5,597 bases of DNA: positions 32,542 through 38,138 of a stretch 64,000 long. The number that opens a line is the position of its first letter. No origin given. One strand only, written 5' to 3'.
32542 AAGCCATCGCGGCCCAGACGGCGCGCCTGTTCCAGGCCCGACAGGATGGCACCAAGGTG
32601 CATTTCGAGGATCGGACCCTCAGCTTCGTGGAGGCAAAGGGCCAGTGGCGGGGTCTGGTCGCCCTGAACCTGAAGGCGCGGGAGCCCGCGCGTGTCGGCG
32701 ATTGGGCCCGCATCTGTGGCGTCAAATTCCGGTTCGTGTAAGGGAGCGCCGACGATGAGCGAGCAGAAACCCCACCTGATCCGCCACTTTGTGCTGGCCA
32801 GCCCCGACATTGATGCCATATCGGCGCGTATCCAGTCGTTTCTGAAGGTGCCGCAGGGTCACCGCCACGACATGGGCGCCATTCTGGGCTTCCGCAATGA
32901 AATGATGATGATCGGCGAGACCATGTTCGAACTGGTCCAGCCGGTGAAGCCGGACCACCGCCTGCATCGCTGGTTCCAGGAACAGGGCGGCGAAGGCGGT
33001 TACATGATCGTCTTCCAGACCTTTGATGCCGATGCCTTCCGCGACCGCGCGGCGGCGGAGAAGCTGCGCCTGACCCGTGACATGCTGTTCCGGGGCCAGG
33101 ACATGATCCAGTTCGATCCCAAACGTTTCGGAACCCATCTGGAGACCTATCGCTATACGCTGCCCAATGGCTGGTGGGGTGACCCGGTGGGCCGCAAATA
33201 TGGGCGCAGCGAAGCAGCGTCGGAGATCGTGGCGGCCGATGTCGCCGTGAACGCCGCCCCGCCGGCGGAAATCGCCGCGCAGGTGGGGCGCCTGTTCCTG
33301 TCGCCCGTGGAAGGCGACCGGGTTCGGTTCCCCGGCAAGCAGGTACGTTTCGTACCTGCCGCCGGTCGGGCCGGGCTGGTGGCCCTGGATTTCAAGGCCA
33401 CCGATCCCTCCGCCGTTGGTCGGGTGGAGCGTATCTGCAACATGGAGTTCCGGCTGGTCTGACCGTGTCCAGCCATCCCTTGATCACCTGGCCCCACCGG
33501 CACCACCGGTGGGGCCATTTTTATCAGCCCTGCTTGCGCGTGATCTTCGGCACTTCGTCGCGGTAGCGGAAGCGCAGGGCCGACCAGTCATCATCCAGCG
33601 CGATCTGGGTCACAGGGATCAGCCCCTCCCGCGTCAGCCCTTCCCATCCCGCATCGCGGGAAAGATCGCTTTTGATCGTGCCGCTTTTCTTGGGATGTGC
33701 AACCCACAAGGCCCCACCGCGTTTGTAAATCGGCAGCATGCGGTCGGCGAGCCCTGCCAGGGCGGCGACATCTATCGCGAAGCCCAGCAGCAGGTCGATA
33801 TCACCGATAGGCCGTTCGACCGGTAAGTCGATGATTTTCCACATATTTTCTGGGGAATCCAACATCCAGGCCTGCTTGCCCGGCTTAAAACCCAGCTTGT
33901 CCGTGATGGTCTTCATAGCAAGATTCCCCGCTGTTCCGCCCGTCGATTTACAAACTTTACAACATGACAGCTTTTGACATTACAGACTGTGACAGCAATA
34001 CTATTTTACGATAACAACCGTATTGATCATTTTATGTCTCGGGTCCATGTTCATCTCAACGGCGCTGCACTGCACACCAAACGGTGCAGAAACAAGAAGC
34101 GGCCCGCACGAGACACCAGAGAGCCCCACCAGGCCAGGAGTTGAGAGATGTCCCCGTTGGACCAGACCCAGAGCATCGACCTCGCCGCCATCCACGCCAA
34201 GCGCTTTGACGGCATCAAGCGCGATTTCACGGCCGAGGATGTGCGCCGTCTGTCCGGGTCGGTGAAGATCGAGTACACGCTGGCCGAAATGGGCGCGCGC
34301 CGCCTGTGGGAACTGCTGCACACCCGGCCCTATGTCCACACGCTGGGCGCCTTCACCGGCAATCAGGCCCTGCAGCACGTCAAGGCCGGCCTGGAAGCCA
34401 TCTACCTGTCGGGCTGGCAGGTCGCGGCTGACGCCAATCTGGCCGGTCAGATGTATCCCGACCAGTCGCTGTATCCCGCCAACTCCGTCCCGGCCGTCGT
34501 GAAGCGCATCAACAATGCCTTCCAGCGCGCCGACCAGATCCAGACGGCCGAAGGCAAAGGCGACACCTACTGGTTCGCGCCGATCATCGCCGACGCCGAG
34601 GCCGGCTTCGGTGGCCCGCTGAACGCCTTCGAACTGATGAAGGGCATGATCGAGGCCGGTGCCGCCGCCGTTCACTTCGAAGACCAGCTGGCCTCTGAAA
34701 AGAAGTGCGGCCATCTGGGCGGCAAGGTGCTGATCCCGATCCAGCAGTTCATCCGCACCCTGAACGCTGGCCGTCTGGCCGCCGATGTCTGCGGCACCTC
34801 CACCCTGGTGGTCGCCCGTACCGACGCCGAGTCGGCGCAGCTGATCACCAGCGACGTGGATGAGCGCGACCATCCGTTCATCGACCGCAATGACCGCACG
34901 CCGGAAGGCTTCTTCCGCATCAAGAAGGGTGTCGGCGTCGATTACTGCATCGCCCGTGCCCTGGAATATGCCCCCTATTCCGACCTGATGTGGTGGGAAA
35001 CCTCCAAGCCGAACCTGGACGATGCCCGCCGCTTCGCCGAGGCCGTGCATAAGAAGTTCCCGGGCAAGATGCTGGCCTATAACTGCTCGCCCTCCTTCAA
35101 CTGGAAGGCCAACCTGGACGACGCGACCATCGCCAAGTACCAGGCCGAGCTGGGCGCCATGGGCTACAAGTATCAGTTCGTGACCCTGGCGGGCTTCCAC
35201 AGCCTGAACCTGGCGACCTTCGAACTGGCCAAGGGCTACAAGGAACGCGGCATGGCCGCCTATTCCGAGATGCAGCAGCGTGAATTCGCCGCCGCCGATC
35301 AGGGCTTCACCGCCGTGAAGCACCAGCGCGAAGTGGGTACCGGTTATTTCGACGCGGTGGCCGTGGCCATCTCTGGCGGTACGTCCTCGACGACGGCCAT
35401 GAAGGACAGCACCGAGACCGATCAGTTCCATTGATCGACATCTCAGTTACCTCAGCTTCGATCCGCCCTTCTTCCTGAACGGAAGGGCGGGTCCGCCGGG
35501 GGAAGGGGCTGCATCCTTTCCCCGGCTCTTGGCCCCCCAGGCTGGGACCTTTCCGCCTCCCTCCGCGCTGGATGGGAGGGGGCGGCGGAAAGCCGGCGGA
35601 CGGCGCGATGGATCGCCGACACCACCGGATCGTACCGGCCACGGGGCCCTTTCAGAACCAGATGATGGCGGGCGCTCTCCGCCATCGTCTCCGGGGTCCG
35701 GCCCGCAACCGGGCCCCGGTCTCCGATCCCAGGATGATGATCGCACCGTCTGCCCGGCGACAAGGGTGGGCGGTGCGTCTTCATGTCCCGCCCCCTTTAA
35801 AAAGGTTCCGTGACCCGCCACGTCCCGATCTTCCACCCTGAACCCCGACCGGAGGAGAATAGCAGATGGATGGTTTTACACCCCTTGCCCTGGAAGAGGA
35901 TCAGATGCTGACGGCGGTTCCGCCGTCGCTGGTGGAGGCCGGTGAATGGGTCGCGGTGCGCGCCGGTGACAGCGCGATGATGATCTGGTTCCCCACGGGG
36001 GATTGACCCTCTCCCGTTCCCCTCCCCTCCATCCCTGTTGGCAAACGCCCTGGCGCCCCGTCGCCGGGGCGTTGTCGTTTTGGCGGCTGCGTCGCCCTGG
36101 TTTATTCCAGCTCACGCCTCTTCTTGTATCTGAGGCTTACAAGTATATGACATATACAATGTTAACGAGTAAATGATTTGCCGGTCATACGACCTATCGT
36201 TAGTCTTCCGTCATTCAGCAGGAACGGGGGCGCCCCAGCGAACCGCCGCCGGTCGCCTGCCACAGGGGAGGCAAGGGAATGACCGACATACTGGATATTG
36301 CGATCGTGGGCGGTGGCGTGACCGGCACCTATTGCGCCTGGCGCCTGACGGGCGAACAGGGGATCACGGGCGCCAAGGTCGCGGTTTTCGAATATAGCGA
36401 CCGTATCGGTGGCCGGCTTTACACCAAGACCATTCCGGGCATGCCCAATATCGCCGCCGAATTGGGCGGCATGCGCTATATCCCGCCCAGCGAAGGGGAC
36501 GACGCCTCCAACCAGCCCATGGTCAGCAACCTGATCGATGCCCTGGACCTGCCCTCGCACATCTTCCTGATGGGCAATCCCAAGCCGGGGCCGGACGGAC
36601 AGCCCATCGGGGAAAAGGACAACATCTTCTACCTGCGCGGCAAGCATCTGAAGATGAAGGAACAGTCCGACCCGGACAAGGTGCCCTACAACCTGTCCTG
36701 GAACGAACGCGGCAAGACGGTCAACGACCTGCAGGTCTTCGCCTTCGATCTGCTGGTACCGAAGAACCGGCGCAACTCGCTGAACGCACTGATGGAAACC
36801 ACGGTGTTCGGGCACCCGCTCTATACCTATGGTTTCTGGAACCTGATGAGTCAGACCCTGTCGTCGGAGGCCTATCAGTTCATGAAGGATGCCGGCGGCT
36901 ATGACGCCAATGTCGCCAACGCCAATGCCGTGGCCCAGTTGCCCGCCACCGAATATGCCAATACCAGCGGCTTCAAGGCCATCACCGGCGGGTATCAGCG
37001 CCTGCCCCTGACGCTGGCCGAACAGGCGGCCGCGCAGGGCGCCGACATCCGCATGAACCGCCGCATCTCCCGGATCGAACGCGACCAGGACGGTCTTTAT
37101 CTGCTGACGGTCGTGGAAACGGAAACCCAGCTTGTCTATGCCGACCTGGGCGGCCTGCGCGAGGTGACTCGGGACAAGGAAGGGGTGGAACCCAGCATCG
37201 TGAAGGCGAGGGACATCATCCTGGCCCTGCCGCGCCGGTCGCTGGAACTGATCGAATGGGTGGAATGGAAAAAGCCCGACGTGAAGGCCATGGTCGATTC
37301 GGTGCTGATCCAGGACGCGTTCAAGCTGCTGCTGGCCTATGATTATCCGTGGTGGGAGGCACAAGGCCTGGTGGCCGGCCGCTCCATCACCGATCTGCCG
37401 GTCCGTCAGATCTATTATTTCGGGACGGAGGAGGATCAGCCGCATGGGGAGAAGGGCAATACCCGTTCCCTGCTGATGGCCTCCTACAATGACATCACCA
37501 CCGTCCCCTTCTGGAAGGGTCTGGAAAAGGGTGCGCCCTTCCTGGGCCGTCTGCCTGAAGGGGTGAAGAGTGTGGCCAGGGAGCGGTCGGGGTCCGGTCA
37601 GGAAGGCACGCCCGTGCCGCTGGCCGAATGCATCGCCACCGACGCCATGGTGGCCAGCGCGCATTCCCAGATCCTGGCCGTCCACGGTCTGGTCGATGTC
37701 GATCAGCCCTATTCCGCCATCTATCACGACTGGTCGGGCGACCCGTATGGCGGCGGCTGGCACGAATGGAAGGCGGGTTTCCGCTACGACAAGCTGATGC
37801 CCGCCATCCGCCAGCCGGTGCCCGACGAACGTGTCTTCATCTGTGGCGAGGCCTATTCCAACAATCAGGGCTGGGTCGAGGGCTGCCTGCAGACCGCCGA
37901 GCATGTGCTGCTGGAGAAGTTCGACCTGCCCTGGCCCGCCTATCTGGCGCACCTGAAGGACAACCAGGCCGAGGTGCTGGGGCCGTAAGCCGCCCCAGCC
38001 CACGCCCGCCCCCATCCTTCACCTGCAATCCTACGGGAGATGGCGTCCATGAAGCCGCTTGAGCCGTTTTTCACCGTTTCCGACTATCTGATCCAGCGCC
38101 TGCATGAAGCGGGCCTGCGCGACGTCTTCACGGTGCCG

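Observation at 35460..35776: Dense hairpin array after aceA with strand-specific G-U pairing: candidate undescribed structured RNA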

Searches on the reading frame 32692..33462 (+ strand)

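Call 8: search_protein_families(library=pfam, proteins=[window:32692-33462:+])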
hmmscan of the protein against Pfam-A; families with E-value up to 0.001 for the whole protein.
window:32692-33462:+ (256 aa): 1 family
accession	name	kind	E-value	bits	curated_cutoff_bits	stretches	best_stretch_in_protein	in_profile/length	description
PF13468.12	Glyoxalase_3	-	2.3e-07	31.5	25.1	1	32-136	3-111/176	Glyoxalase-like domain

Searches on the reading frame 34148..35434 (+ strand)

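Call 8: search_protein_families(library=pfam, proteins=[window:34148-35434:+])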
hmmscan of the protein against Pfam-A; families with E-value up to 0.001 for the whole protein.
window:34148-35434:+ (428 aa): 2 families
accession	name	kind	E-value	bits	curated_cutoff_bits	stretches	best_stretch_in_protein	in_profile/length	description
PF00463.27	ICL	-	3.7e-102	342.9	26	2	17-245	11-251/526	Isocitrate lyase family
PF13714.12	PEP_mutase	-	2e-13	50.9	31.5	1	74-227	22-147/240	Phosphoenolpyruvate phosphomutase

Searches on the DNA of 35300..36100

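Call 16: search_rna_families(source=window, start=35300, end=36100, threshold=evalue, max_evalue=10, show_alignments=3)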
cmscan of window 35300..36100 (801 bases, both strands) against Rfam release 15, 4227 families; matches with E-value up to 10: 12.
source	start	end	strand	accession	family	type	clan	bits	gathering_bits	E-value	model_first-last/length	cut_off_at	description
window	35995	36073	+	RF02273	FsrA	Gene;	-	24.6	80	0.011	1-83/83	no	FsrA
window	35644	35737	+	RF03033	NLPC-P60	Cis-reg;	-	21.2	53.7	0.43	1-96/96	no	NLPC-P60 RNA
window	35653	35799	+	RF02354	BjrC80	Gene; sRNA;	-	20.9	80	0.11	1-162/162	no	Bradyrhizobiaceae sRNA BjrC80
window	35455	35529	+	RF02829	Scr4115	Gene; sRNA;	-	20.4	58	4.5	1-109/109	no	Streptomyces RNA 4115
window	35605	35693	+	RF02829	Scr4115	Gene; sRNA;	-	20.1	58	5.1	1-109/109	no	Streptomyces RNA 4115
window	35495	35526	+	RF03766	mir-3155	Gene; miRNA;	-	19.2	70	0.43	11-42/56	no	mir-3155 microRNA precursor family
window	35495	35526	-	RF03766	mir-3155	Gene; miRNA;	-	18.4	70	0.71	11-42/56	no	mir-3155 microRNA precursor family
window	35480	35562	-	RF04123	mir-3127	Gene; miRNA;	-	16.7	82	8.6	1-87/87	no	mir-3127 microRNA precursor family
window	35463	35535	+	RF02605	scr5239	Gene; sRNA;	-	15.4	64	5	1-158/158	no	Streptomyces sRNA scr5239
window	35682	35782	+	RF02232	sX13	Gene; sRNA;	-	15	50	3.3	1-115/115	no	Xanthomonadaceae sRNA sX13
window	35452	35553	+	RF02354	BjrC80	Gene; sRNA;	-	13.6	80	5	1-162/162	no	Bradyrhizobiaceae sRNA BjrC80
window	35472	35562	-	RF02712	EBER2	Gene; sRNA;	-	12.6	200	3.3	1-173/173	no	Epstein-Barr virus EBER2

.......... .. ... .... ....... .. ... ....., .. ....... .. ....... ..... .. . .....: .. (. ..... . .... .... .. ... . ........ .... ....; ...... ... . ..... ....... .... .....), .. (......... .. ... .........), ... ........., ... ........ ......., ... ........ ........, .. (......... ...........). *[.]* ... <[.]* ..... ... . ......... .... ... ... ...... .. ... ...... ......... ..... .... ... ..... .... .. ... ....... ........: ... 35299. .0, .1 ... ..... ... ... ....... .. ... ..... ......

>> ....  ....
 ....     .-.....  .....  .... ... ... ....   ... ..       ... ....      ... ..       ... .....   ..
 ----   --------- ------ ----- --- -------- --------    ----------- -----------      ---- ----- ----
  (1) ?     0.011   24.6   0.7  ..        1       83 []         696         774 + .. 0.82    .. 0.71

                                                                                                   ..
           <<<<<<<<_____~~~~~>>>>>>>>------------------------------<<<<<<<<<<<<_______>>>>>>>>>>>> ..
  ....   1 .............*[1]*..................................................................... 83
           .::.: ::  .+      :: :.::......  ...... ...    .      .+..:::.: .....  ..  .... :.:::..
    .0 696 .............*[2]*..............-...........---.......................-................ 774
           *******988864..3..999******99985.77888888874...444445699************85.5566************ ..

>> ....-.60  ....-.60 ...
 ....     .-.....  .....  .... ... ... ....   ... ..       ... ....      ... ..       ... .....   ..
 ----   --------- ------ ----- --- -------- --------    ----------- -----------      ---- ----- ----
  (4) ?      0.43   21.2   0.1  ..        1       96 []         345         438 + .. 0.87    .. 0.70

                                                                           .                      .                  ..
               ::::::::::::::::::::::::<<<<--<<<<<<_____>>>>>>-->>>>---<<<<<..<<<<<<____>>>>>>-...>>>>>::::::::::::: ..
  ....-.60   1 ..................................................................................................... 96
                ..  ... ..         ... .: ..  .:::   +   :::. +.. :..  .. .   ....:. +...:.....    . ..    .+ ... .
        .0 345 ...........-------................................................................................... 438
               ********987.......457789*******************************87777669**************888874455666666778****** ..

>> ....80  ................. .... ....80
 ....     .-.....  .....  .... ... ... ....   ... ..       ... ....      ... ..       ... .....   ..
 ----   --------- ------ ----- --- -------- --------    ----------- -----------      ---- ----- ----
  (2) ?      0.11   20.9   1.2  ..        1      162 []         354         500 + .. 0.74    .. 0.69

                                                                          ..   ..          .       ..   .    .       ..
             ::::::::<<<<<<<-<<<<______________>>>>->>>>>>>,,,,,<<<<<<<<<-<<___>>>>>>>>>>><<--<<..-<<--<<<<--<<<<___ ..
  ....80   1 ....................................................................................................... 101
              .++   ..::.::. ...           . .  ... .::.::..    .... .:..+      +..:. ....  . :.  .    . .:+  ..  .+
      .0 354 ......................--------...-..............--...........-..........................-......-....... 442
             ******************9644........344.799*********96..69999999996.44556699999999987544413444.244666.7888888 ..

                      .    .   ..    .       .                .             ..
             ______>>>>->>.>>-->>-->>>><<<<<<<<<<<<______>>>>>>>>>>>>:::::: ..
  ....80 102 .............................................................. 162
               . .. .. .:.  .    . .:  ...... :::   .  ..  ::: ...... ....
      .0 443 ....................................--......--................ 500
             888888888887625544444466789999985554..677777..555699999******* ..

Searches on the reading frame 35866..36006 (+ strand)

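Call 8: search_protein_families(library=pfam, proteins=[window:35866-36006:+])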
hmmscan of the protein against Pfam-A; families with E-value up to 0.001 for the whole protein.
window:35866-36006:+ (46 aa): 0 families

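Call 77: search_protein_families(library=ncbifam, proteins=[window:35866-36006:+], max_evalue=1)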
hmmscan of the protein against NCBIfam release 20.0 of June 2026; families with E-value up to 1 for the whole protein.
window:35866-36006:+ (46 aa): 1 family
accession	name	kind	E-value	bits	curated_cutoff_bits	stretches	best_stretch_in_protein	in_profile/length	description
NF008347.0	PRK11130.1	equivalog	0.063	13.8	94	1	7-37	44-72/81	molybdopterin synthase sulfur carrier subunit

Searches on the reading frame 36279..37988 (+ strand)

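Call 77: search_protein_families(library=ncbifam, proteins=[window:36279-37988:+], max_evalue=1)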
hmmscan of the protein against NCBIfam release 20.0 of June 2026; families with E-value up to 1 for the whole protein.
window:36279-37988:+ (569 aa): 23 families
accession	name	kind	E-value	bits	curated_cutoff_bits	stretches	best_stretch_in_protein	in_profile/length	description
NF053546.1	violacein_VioA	equivalog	1.2e-23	84.1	600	3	6-69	1-62/411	flavin-dependent violacein biosynthesis tryptophan-2 monooxygenase VioA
NF008841.0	PRK11883.1-1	equivalog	4.3e-10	39.1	517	2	6-56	5-54/453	protoporphyrinogen oxidase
TIGR00562.1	proto_IX_ox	equivalog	1.8e-06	26.8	97.85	1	6-54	4-50/470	protoporphyrinogen oxidase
NF005560.0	PRK07233.1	equivalog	2e-06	26.9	252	1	6-47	2-39/435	hypothetical protein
NF045637.1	carotdesatCrtDProt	equivalog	5.1e-06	25.3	580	2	225-276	207-258/485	1-hydroxycarotenoid 3,4-desaturase CrtD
TIGR03467.1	HpnE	equivalog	0.00016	21.2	283.05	1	7-47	1-37/430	hydroxysqualene dehydroxylase HpnE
TIGR02734.1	crtI_fam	subfamily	0.00034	19.4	238.1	1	8-52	2-42/504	phytoene desaturase family protein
NF008845.0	PRK11883.1-5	equivalog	0.0019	16.5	560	1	7-51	7-53/468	protoporphyrinogen oxidase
NF005547.0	PRK07208.1-3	equivalog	0.0075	15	380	1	6-68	6-61/465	hypothetical protein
NF009410.0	PRK12771.1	subfamily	0.0081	14.8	516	1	7-47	141-177/566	NAD(P)-binding protein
TIGR01317.1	GOGAT_sm_gam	subfamily_domain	0.016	14.1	447.7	1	7-55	146-189/485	glutamate synthase small subunit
TIGR01988.1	Ubi-OHases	subfamily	0.033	13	224.65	1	6-38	1-30/387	ubiquinone biosynthesis hydroxylase, UbiH/UbiF/VisC/COQ6 family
NF008726.1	PRK11728.1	equivalog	0.036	12.9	299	0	238-282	145-189/389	L-2-hydroxyglutarate oxidase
NF005313.0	PRK06847.1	subfamily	0.038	12.9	372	0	1-29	1-28/375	hypothetical protein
TIGR03197.1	MnmC_Cterm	equivalog_domain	0.047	12.8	174.2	1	6-43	1-34/400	FAD-dependent 5-carboxymethylaminomethyl-2-thiouridine(34) oxidoreductase MnmC1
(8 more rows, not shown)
